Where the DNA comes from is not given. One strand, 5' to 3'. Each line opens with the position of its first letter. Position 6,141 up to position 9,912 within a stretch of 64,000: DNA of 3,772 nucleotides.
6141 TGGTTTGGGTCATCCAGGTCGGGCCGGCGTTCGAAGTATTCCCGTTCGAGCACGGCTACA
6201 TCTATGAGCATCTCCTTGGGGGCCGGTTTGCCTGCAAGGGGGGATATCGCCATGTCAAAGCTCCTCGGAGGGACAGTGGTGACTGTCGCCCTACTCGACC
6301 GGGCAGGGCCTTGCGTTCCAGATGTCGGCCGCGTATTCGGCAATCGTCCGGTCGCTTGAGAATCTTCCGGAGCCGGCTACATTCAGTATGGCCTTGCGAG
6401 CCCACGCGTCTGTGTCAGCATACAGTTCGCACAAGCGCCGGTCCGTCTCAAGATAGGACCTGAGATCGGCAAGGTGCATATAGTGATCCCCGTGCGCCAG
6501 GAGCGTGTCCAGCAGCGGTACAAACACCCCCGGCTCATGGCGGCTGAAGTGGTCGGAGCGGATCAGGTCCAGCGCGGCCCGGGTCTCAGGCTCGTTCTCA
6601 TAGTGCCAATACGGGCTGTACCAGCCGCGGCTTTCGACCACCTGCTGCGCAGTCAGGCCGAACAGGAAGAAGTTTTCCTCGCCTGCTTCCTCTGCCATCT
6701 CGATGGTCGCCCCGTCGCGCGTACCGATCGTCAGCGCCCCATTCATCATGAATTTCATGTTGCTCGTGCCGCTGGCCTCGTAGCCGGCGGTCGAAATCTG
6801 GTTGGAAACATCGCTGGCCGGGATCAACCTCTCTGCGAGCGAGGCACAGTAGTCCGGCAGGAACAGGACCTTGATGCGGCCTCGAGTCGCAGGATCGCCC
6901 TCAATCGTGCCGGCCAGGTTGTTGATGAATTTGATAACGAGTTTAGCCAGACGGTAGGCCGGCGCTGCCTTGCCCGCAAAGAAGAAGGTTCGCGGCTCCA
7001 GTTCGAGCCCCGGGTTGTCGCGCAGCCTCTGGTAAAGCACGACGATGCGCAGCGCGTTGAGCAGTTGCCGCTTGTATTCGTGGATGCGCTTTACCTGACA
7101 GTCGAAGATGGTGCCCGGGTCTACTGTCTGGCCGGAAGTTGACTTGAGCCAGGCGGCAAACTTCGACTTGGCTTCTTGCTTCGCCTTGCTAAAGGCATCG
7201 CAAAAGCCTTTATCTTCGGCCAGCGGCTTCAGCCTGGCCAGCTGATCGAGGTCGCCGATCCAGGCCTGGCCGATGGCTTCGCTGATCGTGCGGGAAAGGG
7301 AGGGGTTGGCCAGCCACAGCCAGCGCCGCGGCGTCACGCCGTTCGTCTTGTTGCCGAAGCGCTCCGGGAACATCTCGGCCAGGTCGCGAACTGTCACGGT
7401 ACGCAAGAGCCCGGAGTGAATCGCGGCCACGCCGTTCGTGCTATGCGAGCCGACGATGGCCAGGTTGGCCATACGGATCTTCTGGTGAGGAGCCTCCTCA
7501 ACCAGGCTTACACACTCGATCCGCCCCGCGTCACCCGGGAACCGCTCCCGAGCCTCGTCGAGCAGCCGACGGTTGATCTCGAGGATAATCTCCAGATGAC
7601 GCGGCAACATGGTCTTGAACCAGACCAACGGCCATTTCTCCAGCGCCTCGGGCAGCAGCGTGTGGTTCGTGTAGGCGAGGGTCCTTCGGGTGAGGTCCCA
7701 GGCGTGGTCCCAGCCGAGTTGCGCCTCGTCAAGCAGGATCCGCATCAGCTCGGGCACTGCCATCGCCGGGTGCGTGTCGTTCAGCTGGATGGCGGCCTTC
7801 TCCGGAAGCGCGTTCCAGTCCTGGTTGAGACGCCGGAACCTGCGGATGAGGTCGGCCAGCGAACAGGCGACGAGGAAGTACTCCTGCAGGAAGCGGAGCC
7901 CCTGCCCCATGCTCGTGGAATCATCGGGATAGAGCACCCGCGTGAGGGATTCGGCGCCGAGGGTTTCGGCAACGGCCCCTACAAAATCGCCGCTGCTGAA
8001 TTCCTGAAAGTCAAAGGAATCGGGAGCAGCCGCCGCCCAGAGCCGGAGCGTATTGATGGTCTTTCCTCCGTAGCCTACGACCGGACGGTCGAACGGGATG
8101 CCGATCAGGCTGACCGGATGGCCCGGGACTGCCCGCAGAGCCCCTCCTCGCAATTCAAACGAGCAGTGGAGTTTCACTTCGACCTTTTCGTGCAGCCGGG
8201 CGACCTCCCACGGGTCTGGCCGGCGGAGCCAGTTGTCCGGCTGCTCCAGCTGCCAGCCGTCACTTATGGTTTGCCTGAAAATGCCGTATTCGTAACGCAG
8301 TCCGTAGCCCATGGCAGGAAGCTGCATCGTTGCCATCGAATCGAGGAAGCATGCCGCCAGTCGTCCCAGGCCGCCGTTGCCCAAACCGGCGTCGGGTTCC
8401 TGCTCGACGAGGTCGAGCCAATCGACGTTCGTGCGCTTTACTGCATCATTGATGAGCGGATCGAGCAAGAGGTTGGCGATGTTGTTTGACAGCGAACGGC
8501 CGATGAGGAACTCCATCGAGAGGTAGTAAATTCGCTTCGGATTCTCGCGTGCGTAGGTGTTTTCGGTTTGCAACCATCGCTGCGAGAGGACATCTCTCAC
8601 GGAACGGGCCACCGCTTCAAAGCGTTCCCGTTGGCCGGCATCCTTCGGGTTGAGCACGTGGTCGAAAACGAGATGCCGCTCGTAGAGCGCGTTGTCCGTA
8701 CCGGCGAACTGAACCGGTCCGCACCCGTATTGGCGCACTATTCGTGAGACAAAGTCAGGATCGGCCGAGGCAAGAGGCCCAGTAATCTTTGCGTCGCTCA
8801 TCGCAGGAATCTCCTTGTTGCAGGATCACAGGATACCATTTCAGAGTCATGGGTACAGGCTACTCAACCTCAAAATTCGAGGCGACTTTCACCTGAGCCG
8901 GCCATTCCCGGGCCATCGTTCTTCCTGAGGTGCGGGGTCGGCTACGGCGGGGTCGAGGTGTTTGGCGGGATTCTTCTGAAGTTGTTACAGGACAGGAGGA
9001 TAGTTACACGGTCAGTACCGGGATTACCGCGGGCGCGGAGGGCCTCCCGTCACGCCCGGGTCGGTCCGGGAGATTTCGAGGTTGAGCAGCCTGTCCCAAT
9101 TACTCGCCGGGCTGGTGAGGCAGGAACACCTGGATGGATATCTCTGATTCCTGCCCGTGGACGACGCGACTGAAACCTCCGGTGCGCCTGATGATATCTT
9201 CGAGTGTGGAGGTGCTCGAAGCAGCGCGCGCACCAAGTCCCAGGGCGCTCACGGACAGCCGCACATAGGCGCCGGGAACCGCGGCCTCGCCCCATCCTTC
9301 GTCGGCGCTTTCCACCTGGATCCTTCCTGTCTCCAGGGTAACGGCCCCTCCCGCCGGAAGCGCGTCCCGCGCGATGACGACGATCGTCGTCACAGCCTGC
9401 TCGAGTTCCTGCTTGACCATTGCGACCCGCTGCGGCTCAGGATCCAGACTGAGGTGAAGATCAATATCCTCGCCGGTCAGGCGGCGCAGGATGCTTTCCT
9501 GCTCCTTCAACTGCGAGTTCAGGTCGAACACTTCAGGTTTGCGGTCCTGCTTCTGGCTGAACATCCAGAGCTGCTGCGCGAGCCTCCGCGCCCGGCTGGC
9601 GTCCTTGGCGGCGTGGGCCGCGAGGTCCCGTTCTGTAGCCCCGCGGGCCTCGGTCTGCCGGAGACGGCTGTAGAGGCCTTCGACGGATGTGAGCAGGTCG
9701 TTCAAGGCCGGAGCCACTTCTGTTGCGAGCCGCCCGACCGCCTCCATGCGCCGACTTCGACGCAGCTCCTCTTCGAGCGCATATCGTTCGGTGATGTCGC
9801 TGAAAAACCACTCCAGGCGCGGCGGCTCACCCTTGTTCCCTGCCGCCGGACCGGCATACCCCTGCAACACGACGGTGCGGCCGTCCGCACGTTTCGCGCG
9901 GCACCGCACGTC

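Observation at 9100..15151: PilZ gene plus giant REC-REC-PAS-rod-PAS-pseudokinase: candidate c-di-GMP-linked signalling scaffold or filament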

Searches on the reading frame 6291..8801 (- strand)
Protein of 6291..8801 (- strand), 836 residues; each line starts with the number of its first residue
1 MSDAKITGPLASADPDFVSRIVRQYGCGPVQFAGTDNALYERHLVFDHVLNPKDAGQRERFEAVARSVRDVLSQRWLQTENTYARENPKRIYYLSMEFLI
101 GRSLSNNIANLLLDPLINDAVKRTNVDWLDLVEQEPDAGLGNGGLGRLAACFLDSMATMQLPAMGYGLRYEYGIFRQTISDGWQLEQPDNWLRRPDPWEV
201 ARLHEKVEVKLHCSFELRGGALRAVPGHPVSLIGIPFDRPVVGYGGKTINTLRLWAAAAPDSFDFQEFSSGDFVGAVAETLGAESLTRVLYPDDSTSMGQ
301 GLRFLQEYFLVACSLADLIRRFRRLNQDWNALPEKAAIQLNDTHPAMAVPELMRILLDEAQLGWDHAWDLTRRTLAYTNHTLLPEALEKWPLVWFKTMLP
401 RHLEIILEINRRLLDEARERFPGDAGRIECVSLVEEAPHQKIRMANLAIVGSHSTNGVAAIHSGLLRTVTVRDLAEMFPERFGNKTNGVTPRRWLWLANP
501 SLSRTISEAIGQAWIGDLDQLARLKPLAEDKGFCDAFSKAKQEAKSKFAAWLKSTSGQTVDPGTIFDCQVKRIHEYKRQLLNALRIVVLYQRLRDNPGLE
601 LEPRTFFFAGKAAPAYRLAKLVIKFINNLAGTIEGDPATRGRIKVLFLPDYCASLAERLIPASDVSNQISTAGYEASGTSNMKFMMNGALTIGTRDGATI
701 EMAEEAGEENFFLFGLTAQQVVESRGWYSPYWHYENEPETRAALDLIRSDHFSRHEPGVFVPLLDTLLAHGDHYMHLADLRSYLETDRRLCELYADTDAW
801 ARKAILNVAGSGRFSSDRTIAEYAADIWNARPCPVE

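Call 9: search_protein_families(library=pfam, max_evalue=0.1, proteins=[window:6291-8801:-])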
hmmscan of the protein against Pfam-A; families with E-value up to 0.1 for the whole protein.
window:6291-8801:- (836 aa): 2 families
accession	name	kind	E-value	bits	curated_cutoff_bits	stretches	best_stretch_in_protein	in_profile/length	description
PF00343.26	Phosphorylase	-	1.5e-296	985.9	27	1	122-829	2-712/713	Carbohydrate phosphorylase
PF11897.13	DUF3417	-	0.0068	17.3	25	0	53-104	59-109/109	Protein of unknown function (DUF3417)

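Call 20: find_related_loci(query=window:6291-8801:-, collection=genome_contigs, flank=10000)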
Query window:6291-8801:- (836 aa) in genome_contigs; peptide patterns used: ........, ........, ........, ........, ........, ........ (x = any residue, [..] = any of these).
600 stretches matched a pattern (row limit reached: there are more); 600 encode a relative of the query (tblastn E <= 1e-3); the best 80 are kept; 80 distinct loci.
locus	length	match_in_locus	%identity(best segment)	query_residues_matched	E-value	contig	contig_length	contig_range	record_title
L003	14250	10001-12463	79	15-835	0e+0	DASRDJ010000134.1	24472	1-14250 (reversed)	MAG TPA_asm: Terriglobales bacterium isolate SMAG_U9977 k141_1540883, whole genome shotgun sequence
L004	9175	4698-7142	80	20-834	0e+0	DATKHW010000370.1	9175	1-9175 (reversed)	MAG TPA_asm: Gemmataceae bacterium isolate SMAG_U14588 k141_2286024, whole genome shotgun sequence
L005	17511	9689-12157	79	14-835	0e+0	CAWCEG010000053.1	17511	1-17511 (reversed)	MAG: uncultured Nitrospiraceae bacterium isolate MFD08497.bin.2.96 genome assembly, contig: contig_38865, whole genome s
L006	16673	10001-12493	77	2-835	0e+0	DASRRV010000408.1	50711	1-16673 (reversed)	MAG TPA_asm: Candidatus Sulfotelmatobacter sp. isolate SMAG_U5163 k141_1301440, whole genome shotgun sequence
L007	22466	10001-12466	79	14-835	0e+0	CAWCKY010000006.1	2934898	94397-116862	MAG: uncultured Acidobacteriota bacterium isolate MFD03602.bin.2.40 genome assembly, contig: contig_5274, whole genome s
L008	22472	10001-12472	78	12-835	0e+0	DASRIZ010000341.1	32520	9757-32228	MAG TPA_asm: Blastocatellia bacterium isolate SMAG_U10123 k141_3232071, whole genome shotgun sequence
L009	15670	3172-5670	76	2-835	0e+0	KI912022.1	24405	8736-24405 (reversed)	Microvirga lupini strain Lut6 genomic scaffold MicLut6DRAFT_MLH.36, whole genome shotgun sequence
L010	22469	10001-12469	77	11-835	0e+0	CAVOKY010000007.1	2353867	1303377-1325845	MAG: uncultured Alphaproteobacteria bacterium isolate MFD00008.bin.2.133 genome assembly, contig: contig_20377, whole ge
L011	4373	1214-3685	76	12-835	0e+0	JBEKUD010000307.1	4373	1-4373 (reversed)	MAG: Candidatus Sulfotelmatobacter sp. isolate SPRUCE 573 SPRUCE_573_307, whole genome shotgun sequence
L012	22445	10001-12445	77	21-835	0e+0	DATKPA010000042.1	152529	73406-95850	MAG TPA_asm: Phycisphaerae bacterium isolate SMAG_U14779 k141_5115841, whole genome shotgun sequence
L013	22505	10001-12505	76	1-835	0e+0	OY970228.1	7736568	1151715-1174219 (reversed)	MAG: uncultured Planctomycetaceae bacterium isolate MFD00731.bin.c.1 genome assembly, chromosome: 1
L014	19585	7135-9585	77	18-835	0e+0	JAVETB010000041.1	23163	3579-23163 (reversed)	MAG: Syntrophus sp. (in: bacteria) isolate BF1_8 scaffold_661_c2_biofilm_2017, whole genome shotgun sequence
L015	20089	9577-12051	76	13-835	0e+0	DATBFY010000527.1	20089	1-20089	MAG TPA_asm: Tepidisphaeraceae bacterium isolate SMAG_U3823 k141_2893014, whole genome shotgun sequence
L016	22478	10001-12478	75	9-835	0e+0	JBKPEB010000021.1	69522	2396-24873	MAG: Acidobacteriota bacterium isolate GB_EKS_MAG_00009 GB_EKS_000001224715, whole genome shotgun sequence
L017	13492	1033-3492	77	16-835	0e+0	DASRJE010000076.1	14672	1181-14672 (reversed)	MAG TPA_asm: Vicinamibacterales bacterium isolate SMAG_U10128 k141_3578601, whole genome shotgun sequence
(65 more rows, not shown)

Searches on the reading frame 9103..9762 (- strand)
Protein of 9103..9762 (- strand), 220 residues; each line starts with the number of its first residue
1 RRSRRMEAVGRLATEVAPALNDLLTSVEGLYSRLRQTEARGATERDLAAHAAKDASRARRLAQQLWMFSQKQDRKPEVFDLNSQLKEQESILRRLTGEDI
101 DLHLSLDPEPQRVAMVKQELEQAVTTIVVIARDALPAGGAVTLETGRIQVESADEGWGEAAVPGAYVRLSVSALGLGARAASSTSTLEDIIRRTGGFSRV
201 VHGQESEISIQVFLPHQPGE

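Call 48: search_solved_structures(query=window:9103-9762:-, max_evalue=0.01, show_alignments=2)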
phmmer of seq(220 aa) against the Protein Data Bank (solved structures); distinct sequences matched with E-value up to 0.01: 4.
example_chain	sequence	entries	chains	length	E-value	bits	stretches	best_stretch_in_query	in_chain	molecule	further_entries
5idj_A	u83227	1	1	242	1.9e-15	60.3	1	3-171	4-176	Histidine kinase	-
3d36_A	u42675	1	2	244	1.6e-07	34.4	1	2-159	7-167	Sporulation kinase B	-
5idm_A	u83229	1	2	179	5.4e-07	32.7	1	76-172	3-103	Cell cycle histidine kinase CckA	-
9jfj_A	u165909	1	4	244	3.1e-05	26.9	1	2-163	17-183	Sensor histidine kinase ZraS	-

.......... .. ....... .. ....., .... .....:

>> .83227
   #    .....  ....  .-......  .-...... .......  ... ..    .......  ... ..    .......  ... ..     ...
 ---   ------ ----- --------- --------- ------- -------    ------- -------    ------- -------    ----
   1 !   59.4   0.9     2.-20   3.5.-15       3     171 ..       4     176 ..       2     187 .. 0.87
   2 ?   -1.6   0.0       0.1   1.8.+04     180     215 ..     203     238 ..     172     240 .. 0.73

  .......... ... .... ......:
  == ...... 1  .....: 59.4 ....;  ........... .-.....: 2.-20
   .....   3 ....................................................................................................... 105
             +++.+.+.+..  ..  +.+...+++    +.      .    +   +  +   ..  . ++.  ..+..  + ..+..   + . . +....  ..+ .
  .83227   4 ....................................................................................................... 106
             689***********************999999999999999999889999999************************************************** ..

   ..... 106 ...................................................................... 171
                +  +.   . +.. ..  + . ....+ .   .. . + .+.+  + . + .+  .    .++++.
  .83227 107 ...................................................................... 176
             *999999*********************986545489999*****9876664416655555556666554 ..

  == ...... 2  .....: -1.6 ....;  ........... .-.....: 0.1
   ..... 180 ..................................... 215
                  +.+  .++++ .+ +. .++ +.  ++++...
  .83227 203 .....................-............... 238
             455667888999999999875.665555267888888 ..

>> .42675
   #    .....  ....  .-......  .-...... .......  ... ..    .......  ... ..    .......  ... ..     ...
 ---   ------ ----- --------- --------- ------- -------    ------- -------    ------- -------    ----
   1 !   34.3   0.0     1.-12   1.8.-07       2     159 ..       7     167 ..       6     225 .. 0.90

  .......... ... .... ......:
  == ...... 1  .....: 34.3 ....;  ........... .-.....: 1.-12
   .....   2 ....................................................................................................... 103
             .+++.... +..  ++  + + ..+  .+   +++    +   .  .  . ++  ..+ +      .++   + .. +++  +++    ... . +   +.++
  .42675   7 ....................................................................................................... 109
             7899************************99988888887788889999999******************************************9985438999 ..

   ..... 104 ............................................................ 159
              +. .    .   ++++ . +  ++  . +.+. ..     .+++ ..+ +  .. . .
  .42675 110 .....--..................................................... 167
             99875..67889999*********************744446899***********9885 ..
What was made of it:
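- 9544..9792 (-): DHp-like helical hairpin (aa 1562-1644) with Pro1589 where the phospho-accepting His belongs. Alignment to CckA 5idj: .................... against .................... (call 48).
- On Histidine kinase (HisKA + HATPase_c, CckA-like): Pro1589 aligns with the His of CckA 5idj (call 48).
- The best PDB match is CckA 5idj, E 1.9e-15 (call 48).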
